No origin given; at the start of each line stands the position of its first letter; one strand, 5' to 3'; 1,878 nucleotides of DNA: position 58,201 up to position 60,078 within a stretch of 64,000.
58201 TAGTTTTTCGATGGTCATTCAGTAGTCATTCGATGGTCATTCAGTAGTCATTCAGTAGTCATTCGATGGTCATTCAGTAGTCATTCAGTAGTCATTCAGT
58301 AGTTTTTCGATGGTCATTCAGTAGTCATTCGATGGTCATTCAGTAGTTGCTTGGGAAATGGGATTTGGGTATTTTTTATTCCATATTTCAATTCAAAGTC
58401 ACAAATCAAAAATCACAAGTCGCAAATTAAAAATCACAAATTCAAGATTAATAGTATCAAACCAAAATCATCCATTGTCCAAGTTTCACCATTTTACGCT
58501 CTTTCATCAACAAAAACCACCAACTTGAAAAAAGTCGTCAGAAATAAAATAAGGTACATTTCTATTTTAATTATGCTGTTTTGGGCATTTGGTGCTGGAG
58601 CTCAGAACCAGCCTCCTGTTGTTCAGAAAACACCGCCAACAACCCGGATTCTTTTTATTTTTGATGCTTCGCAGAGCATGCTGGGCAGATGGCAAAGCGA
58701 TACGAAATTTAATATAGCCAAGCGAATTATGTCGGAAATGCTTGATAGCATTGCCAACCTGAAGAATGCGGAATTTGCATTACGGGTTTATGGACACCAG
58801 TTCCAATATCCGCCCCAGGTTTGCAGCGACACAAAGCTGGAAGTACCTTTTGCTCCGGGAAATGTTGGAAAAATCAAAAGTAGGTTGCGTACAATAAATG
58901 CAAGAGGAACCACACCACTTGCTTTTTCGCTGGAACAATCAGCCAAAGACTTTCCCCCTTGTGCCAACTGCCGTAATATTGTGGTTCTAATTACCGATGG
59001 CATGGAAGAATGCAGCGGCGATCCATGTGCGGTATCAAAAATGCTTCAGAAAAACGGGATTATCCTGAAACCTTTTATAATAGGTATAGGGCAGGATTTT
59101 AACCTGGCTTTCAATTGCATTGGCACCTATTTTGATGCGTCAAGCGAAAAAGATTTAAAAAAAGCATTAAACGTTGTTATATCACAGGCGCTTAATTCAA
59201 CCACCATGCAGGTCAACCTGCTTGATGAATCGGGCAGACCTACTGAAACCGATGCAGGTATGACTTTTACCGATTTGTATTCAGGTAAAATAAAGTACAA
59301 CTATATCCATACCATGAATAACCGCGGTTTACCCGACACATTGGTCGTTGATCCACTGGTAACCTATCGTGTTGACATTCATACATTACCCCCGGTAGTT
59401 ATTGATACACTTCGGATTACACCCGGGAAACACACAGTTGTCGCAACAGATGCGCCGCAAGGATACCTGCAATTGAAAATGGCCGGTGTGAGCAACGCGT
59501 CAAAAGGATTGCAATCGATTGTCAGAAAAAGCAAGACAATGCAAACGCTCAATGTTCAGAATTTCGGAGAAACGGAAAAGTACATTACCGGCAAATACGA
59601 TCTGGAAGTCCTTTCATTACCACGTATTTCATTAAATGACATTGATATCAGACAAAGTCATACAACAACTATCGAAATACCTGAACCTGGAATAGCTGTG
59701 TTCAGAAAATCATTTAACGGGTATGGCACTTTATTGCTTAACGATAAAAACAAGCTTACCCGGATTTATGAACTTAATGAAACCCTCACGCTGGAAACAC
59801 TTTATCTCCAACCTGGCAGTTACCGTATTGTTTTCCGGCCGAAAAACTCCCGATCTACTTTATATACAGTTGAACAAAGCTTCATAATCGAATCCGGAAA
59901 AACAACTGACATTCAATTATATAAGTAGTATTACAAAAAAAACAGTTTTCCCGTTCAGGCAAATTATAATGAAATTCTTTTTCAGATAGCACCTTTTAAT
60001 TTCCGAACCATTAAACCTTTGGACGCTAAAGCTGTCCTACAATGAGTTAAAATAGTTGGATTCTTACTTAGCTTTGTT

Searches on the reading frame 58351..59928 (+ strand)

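Call 65: search_protein_families(library=pfam, proteins=[window:58351-59928:+])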
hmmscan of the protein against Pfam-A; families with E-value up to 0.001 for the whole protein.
window:58351-59928:+ (525 aa): 2 families
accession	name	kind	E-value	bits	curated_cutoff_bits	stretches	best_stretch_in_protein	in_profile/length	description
PF13519.12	VWA_2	-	2.8e-08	34.8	27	1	100-217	1-106/107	von Willebrand factor type A domain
PF00092.34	VWA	-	3e-08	34.5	23.8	1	100-257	2-150/174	von Willebrand factor type A domain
